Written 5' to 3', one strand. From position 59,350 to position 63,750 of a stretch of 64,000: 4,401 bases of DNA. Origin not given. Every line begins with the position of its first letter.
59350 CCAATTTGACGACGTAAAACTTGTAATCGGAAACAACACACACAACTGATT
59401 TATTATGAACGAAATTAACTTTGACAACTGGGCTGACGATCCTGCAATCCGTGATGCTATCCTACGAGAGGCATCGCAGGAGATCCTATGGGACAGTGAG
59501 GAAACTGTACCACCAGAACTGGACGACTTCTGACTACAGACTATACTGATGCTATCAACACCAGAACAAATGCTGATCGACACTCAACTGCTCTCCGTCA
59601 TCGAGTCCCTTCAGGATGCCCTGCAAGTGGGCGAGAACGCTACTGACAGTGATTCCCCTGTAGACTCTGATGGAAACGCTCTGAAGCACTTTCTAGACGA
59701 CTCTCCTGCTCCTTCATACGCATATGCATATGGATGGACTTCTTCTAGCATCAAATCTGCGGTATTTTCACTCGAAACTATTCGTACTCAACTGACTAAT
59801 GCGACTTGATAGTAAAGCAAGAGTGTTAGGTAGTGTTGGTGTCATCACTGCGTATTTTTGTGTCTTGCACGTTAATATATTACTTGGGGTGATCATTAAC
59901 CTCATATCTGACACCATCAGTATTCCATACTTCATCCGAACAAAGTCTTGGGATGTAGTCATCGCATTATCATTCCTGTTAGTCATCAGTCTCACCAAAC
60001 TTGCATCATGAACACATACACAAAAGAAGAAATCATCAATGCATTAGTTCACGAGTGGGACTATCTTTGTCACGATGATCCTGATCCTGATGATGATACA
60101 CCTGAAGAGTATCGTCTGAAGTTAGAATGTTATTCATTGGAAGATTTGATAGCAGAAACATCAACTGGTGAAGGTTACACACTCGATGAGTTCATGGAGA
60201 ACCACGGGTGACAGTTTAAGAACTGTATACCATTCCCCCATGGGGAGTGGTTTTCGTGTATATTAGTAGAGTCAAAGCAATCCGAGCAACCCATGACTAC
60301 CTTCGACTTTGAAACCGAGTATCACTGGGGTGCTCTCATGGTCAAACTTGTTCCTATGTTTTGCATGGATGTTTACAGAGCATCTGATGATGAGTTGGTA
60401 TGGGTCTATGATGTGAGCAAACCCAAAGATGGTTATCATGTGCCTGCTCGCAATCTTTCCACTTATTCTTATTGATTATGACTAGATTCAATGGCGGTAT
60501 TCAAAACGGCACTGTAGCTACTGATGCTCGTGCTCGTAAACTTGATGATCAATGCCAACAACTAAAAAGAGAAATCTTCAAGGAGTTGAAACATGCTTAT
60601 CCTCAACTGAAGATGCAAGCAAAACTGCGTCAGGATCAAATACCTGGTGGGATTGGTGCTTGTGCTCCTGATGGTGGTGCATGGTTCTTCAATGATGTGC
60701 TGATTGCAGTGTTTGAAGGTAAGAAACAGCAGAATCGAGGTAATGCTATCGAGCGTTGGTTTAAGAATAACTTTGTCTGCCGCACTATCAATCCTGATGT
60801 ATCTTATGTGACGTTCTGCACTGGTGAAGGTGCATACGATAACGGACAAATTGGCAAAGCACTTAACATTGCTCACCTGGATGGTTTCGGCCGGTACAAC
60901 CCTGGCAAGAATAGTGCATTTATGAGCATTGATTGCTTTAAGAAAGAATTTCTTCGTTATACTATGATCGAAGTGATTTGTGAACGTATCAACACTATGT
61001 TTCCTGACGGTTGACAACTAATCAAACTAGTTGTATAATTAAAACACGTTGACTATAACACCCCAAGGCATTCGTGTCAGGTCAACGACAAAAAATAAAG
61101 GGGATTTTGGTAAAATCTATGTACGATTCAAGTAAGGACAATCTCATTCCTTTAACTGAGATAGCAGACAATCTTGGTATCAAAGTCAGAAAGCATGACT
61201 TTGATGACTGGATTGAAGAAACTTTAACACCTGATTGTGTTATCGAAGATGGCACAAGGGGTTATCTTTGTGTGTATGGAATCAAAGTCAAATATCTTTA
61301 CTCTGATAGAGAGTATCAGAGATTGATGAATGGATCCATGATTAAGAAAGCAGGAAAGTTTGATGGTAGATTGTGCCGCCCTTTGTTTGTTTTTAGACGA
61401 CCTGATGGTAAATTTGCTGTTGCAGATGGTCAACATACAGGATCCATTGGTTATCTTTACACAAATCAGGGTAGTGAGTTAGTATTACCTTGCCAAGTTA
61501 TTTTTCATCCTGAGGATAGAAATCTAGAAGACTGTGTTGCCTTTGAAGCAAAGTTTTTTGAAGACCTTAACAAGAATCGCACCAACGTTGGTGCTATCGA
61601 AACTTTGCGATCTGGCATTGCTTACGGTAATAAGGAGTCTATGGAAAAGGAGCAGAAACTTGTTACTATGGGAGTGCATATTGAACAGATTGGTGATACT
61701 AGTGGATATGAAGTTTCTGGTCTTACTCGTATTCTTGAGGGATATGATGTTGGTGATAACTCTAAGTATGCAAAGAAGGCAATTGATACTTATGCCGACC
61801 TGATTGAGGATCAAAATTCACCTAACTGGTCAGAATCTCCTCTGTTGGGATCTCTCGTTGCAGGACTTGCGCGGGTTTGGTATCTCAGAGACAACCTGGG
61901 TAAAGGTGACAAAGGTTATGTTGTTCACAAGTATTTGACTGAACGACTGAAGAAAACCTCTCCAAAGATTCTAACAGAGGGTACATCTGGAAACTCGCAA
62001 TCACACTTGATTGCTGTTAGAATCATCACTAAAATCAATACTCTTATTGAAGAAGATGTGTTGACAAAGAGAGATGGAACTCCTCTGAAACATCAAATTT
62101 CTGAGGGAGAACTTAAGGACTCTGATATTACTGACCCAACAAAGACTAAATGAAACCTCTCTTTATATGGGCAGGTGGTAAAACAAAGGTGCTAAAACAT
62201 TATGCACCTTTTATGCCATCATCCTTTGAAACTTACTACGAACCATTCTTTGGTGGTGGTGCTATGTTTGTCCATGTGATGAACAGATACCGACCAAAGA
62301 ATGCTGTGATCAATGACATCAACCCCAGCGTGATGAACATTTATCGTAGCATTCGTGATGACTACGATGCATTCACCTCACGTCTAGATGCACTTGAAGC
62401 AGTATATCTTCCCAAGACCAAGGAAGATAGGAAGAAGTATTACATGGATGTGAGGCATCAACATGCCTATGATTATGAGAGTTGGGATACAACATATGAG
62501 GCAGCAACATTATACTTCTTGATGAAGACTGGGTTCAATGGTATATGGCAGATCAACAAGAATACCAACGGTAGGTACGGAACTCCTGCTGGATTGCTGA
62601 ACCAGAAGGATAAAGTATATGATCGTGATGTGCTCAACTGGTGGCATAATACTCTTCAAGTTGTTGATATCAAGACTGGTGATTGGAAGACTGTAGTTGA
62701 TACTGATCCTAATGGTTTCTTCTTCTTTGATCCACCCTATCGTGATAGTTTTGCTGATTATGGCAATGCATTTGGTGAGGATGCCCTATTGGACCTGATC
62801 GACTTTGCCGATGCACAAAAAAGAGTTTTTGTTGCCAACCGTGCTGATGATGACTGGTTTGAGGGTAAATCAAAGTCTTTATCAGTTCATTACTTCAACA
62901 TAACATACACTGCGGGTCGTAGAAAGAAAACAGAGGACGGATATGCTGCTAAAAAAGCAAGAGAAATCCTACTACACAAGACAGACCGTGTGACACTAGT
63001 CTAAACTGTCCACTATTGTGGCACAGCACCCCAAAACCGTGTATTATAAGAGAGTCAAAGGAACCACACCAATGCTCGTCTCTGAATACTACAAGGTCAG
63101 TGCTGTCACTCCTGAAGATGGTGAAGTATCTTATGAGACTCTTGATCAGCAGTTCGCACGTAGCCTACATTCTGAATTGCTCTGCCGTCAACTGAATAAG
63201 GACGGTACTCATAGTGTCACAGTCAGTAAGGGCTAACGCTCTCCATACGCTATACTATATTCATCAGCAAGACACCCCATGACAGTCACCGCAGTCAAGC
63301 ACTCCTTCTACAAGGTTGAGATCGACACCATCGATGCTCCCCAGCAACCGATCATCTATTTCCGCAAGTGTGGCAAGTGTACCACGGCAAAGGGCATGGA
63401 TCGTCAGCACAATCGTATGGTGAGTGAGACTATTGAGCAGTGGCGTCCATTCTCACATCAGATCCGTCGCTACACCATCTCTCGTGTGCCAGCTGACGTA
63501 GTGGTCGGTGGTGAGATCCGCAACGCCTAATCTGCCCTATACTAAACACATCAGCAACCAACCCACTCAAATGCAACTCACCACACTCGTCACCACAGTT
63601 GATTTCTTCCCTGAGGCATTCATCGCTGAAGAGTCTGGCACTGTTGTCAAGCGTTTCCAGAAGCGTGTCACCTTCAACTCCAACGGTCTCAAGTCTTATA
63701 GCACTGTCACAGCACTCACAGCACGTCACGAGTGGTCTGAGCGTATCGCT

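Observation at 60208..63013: Repeat-bounded cassette: EcoRI-like nuclease + DGQH/ParB-like protein + Dam methylase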

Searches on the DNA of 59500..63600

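Call 109: search_rna_families(source=window, start=59500, end=63600, threshold=evalue, max_evalue=1)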
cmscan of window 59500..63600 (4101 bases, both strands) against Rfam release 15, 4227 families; matches with E-value up to 1: 0.
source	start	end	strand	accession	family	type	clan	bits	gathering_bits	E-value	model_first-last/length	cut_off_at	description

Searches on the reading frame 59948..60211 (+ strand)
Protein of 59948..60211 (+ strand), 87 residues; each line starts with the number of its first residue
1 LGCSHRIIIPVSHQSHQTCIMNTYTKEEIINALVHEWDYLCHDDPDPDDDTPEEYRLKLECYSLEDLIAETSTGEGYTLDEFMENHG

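Call 6: search_protein_families(library=pfam, proteins=[window:59948-60211:+], max_evalue=0.1)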
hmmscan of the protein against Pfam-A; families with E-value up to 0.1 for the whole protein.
window:59948-60211:+ (87 aa): 0 families

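Call 7: search_protein_families(library=phrogs, proteins=[window:59948-60211:+], max_evalue=0.01)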
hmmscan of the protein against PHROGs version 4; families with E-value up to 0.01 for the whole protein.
window:59948-60211:+ (87 aa): 1 family
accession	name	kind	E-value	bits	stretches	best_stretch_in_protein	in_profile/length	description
phrog_734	-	unknown function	1.5e-36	125.4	1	23-87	2-67/67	-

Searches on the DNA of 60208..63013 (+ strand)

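Call 8: search_dna_similar(query=window:60208-63013:+, collection=phages, mode=near, max_rows=30)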
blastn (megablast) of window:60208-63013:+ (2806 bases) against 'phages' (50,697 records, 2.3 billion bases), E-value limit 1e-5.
Records with a match: 78; places in all: 78; records where one place covers at least 80% of the query: 0.
Best place of each record, by identity: 80-90% 78.
By first word of the organism name: Synechococcus 64; Cyanophage 14.
By host as written in the record: Synechococcus 68; - 5; Synechococcus sp. WH7803 4; Synechococcus sp. WH 7803 1.
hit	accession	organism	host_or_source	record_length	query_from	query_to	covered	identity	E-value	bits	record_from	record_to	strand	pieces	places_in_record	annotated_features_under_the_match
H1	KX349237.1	Synechococcus phage S-RIM2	Synechococcus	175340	277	2806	71%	83.1%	0e+0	1798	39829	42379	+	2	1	hypothetical protein (x2) | DNA adenine methylase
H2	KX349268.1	Synechococcus phage S-RIM2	Synechococcus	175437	277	2806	71%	83.1%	0e+0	1798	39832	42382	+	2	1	hypothetical protein (x2) | DNA adenine methylase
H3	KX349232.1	Synechococcus phage S-RIM2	Synechococcus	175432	277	2806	71%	83.1%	0e+0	1798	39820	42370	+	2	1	hypothetical protein (x2) | DNA adenine methylase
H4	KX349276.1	Synechococcus phage S-RIM2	Synechococcus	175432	277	2806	71%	83.1%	0e+0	1798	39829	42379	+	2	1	hypothetical protein (x2) | DNA adenine methylase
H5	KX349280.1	Synechococcus phage S-RIM2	Synechococcus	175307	277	2806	71%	83.1%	0e+0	1798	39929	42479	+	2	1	hypothetical protein (x2) | DNA adenine methylase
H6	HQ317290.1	Synechococcus phage S-RIM2 R21_2007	Synechococcus sp. WH7803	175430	277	2806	71%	83.1%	0e+0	1798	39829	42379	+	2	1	hypothetical protein (x2) | DNA adenine methylase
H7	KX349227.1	Synechococcus phage S-RIM2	USA: Vineyard Sound, Massachusetts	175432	277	2806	71%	83.1%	0e+0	1798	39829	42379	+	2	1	hypothetical protein (x2) | DNA adenine methylase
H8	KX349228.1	Synechococcus phage S-RIM2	USA: Vineyard Sound, Massachusetts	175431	277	2806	71%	83.1%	0e+0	1798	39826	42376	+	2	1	hypothetical protein (x2) | DNA adenine methylase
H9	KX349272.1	Synechococcus phage S-RIM2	Synechococcus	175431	277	2806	71%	83.0%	0e+0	1792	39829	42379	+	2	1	hypothetical protein (x2) | DNA adenine methylase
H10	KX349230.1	Synechococcus phage S-RIM2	Synechococcus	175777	277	2806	71%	83.0%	0e+0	1793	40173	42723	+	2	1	hypothetical protein (x2) | DNA adenine methylase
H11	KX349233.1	Synechococcus phage S-RIM2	Synechococcus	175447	277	2806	71%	83.0%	0e+0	1793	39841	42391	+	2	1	hypothetical protein (x2) | DNA adenine methylase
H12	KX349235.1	Synechococcus phage S-RIM2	Synechococcus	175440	277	2806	71%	83.0%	0e+0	1793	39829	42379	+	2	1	hypothetical protein (x2) | DNA adenine methylase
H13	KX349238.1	Synechococcus phage S-RIM2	Synechococcus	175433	277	2806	71%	83.0%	0e+0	1793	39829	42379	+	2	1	hypothetical protein (x2) | DNA adenine methylase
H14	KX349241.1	Synechococcus phage S-RIM2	Synechococcus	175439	277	2806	71%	83.0%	0e+0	1793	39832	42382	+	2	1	hypothetical protein (x2) | DNA adenine methylase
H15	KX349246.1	Synechococcus phage S-RIM2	Synechococcus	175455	277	2806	71%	83.0%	0e+0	1793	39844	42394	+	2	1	hypothetical protein (x2) | DNA adenine methylase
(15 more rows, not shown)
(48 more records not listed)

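Call 9: get_annotated_region(hit=H6, flank=4000)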
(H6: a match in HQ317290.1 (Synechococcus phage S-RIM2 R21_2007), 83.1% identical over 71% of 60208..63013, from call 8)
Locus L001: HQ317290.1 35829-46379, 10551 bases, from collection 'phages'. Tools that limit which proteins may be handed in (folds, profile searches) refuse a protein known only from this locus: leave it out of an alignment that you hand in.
description: Synechococcus phage S-RIM2 R21_2007, complete genome.
organism: Synechococcus phage S-RIM2 R21_2007 (NCBI taxid 869661)
taxonomy: Viruses; Duplodnaviria; Heunggongvirae; Uroviricota; Caudoviricetes; Kyanoviridae; Nerrivikvirus; Nerrivikvirus srim2
host: Synechococcus sp. WH7803; source: Narragansett Bay Rhode Island; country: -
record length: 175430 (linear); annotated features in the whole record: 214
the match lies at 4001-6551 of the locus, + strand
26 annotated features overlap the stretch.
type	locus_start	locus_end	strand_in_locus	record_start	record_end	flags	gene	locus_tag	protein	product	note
CDS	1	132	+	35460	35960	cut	-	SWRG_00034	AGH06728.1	hypothetical protein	-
CDS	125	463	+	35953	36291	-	-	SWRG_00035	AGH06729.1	hypothetical protein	-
CDS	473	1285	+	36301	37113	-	-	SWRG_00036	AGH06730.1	hypothetical protein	-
CDS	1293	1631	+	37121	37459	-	-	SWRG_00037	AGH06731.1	hypothetical protein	-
CDS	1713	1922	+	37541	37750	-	-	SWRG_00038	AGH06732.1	hypothetical protein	-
CDS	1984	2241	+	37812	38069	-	-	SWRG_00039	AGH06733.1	hypothetical protein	-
CDS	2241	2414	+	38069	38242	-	-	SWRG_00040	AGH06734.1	hypothetical protein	similar to gp58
CDS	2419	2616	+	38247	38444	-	-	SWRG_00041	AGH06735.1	hypothetical protein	-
CDS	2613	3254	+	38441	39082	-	-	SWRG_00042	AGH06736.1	hypothetical protein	-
CDS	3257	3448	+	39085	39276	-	-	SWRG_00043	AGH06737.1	hypothetical protein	-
CDS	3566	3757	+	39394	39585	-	-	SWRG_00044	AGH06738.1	hypothetical protein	-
CDS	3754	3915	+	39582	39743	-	-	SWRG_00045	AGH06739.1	hypothetical protein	-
CDS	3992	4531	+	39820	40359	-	-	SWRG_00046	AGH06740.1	hypothetical protein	-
CDS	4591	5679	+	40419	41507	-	-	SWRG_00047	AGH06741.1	hypothetical protein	-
CDS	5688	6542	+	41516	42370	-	-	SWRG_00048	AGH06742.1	DNA adenine methylase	-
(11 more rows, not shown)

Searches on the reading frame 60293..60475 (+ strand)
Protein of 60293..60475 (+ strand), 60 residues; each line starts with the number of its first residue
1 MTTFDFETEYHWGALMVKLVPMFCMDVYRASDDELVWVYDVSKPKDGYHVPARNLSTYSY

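Call 6: search_protein_families(library=pfam, proteins=[window:60293-60475:+], max_evalue=0.1)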
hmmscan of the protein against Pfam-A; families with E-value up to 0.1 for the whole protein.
window:60293-60475:+ (60 aa): 1 family
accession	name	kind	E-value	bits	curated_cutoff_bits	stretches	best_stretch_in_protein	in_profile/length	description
PF13523.12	Acetyltransf_8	-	0.033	14.2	27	1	19-50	53-84/145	Acetyltransferase (GNAT) domain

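Call 7: search_protein_families(library=phrogs, proteins=[window:60293-60475:+], max_evalue=0.01)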
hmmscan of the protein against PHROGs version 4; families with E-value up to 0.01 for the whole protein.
window:60293-60475:+ (60 aa): 2 families
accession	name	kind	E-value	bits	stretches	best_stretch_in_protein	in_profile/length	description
phrog_12800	-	unknown function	1.8e-40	138.1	1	4-60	3-59/59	-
phrog_1080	-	unknown function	0.0062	17.1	1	8-53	15-62/186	-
